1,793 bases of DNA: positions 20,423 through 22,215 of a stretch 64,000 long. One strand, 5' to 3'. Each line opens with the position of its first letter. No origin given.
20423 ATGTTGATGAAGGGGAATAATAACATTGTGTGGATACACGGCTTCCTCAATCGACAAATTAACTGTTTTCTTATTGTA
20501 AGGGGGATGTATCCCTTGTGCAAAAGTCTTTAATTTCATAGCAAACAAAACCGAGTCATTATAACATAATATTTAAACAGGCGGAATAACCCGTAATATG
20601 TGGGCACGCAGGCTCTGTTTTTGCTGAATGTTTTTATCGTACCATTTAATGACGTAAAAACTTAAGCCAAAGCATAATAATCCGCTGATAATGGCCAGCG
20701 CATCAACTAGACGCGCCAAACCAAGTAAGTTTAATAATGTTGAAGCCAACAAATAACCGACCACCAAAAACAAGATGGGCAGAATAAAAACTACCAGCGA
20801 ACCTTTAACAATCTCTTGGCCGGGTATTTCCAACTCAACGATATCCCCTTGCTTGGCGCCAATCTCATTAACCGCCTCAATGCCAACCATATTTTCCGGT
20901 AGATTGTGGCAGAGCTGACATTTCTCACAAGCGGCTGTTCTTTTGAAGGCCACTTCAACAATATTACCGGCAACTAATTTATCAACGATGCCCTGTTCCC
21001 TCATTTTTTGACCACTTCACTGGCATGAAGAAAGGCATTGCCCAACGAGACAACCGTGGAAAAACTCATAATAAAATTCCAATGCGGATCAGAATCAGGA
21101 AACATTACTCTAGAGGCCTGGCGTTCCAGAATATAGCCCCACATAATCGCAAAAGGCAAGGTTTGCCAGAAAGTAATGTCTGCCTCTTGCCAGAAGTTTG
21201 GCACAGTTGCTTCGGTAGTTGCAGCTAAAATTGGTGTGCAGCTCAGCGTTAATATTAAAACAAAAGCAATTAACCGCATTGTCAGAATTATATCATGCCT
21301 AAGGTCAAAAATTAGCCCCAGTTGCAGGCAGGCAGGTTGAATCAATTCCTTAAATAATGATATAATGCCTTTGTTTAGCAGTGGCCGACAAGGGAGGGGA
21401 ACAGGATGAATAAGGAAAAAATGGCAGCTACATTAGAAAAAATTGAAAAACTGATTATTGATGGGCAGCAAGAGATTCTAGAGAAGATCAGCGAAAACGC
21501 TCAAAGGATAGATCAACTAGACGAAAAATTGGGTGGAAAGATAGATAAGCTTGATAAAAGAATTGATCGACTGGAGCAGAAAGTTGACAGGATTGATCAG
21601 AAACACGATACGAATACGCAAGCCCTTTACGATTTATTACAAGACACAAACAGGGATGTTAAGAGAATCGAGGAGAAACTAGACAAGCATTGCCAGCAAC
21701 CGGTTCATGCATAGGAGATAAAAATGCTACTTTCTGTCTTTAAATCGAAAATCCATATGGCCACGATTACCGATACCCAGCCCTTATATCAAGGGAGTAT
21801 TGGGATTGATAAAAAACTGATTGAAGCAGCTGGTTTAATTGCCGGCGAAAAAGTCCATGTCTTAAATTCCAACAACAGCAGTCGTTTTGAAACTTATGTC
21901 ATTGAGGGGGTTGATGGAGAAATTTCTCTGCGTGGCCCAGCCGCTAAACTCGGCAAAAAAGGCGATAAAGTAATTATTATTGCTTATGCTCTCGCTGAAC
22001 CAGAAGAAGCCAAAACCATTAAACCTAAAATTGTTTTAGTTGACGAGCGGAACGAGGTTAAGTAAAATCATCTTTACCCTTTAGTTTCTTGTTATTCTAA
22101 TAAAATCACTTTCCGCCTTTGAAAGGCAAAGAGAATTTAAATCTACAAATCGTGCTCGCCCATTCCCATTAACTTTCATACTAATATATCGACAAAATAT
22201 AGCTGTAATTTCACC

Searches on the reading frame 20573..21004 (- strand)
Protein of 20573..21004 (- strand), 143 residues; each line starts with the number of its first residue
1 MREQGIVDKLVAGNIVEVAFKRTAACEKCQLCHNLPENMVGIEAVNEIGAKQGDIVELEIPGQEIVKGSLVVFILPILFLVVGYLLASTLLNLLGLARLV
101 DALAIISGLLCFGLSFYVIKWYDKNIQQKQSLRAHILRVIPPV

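Call 78: search_protein_families(library=pfam, proteins=[window:20573-21004:-], max_evalue=0.00001)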
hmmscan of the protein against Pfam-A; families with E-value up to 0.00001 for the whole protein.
window:20573-21004:- (143 aa): 1 family
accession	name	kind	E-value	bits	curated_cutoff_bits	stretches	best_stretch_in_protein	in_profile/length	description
PF04246.17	RseC_MucC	-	4.4e-27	95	24.4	1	11-138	4-130/130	Positive regulator of sigma(E), RseC/MucC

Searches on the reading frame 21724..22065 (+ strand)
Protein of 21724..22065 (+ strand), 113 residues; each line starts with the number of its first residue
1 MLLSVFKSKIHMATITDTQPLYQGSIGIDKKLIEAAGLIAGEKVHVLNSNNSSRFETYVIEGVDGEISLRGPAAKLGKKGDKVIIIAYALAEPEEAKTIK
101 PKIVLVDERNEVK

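Call 78: search_protein_families(library=pfam, proteins=[window:21724-22065:+], max_evalue=0.00001)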
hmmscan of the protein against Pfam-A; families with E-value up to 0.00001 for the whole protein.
window:21724-22065:+ (113 aa): 1 family
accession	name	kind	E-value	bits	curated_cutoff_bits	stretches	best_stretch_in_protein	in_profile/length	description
PF02261.22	Asp_decarbox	-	7.2e-41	139.1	25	1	1-112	1-114/115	Aspartate decarboxylase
